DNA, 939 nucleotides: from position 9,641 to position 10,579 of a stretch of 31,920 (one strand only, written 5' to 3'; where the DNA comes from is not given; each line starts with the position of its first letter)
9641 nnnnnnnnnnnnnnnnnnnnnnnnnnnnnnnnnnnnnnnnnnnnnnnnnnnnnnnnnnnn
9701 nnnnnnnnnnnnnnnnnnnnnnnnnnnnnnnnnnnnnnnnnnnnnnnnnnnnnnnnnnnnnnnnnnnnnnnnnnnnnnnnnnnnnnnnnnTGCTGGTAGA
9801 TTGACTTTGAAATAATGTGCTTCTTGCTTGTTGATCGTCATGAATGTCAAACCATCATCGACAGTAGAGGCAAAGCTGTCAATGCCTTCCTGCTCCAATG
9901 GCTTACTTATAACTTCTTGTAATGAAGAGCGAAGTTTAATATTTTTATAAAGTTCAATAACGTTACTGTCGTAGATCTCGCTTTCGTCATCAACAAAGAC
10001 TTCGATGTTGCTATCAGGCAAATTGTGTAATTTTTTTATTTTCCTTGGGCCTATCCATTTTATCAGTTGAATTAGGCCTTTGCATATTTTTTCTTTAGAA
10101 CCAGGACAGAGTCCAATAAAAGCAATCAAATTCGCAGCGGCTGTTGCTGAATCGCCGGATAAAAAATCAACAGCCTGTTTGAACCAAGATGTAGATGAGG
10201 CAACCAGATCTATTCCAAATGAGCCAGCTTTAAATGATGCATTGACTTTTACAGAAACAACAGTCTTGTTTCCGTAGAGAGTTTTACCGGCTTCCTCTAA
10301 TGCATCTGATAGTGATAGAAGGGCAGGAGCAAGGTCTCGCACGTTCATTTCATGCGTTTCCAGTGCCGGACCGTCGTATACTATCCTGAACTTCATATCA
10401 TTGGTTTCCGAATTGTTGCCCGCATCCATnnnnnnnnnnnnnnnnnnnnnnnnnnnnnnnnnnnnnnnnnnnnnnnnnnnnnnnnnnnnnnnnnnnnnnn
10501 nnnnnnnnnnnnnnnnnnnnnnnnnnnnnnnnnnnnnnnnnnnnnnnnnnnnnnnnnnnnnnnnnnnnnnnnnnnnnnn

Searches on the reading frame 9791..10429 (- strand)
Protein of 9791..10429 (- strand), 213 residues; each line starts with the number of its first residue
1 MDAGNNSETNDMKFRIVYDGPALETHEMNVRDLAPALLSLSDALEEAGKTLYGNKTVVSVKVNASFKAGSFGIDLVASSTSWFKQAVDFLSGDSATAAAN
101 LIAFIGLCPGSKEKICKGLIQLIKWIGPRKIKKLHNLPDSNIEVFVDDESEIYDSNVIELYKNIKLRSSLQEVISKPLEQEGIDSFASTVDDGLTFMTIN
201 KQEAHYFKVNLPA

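Call 77: predict_structure(alignment_id=A5)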
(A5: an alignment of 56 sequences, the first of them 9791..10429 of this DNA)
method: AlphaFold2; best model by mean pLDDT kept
length: 213 residues; sequences in the alignment: 56
mean_pLDDT: 82.0   pTM: 0.82
mean pLDDT of the five models: 82.0, 79.0, 78.7, 78.7, 78.3
residues with pLDDT >= 90: 104; 70-90: 57; 50-70: 37; < 50: 15
segments of 3 or more residues with pLDDT < 50: 1-8, 90-94
pLDDT, mean of each block of 10 residues (from residue 1): 50 84 75 88 92 82 65 62 51 64 85 74 97 96 97 97 97 96 92 89 96 65
secondary structure, 60 per line:
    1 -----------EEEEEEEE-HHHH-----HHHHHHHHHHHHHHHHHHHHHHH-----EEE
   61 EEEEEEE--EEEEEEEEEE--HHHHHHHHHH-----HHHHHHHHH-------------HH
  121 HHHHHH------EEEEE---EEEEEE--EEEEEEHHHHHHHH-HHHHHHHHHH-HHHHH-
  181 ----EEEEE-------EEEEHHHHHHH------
elements in order: E12-19 H21-24 H30-52 E58-67 E70-79 H82-91 H97-105 H119-126 E133-137 E141-146 E149-154 H155-162 H164-173 H175-179 E185-189 E197-200 H201-207
